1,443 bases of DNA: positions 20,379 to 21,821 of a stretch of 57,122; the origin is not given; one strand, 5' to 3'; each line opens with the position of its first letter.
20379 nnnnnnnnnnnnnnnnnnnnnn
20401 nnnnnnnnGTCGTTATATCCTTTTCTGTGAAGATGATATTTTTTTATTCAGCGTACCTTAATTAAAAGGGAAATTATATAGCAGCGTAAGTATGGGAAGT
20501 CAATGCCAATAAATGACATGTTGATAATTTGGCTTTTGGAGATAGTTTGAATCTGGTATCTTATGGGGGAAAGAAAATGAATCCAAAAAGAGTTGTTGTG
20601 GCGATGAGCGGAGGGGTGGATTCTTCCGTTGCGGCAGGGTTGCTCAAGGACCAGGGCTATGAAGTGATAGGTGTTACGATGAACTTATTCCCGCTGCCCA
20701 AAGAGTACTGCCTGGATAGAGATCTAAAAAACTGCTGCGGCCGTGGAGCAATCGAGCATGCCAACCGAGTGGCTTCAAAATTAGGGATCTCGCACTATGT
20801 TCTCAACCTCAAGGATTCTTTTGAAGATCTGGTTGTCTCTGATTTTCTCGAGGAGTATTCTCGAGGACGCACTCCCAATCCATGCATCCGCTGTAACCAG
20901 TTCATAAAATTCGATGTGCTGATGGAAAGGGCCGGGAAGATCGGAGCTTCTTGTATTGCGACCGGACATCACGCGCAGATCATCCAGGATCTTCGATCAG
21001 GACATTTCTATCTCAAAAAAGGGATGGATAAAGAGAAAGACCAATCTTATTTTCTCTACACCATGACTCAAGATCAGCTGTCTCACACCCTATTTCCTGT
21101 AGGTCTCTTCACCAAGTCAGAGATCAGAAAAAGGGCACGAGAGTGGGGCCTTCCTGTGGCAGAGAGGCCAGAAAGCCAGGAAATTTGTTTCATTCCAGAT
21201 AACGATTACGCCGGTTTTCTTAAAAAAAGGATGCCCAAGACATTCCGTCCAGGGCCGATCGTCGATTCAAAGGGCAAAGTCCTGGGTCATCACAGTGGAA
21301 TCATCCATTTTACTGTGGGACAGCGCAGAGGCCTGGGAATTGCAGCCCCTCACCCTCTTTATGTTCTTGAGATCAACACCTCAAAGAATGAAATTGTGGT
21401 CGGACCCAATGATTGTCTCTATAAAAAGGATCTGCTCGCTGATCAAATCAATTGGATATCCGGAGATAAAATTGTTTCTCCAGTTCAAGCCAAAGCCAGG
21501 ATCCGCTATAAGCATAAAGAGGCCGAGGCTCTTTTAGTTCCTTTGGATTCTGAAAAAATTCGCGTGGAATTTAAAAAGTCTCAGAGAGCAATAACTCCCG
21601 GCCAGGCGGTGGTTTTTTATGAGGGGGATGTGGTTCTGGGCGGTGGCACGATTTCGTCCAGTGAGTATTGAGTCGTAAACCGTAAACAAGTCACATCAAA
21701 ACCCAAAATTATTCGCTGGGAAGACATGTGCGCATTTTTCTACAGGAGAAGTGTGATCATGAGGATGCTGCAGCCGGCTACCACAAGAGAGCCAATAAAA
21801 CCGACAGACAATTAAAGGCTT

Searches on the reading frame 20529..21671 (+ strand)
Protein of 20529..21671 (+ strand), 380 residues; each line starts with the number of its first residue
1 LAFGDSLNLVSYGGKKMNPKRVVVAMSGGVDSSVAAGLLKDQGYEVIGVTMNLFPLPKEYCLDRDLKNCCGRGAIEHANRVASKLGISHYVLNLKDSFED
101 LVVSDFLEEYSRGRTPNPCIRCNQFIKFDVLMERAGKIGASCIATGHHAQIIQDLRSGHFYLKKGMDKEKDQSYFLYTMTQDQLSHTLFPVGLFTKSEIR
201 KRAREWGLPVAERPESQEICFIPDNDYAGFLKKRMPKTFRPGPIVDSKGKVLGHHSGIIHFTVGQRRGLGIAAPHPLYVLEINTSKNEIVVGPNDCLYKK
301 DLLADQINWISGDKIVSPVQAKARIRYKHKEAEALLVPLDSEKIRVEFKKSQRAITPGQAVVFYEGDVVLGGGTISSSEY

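Call 81: search_protein_families(library=pfam, proteins=[window:20529-21671:+], max_evalue=0.00001)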
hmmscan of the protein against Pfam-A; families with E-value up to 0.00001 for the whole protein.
window:20529-21671:+ (380 aa): 3 families
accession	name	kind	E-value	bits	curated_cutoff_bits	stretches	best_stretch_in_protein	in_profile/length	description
PF03054.22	tRNA_Me_trans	-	5.8e-72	242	20.6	1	20-223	1-201/202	tRNA methyl transferase HUP domain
PF20258.4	tRNA_Me_trans_C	-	8.9e-22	77.7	20.6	1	300-375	2-77/77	Aminomethyltransferase beta-barrel domain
PF20259.3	tRNA_Me_trans_M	-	2.8e-20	72.1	27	1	230-292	3-65/66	tRNA methyl transferase PRC-barrel domain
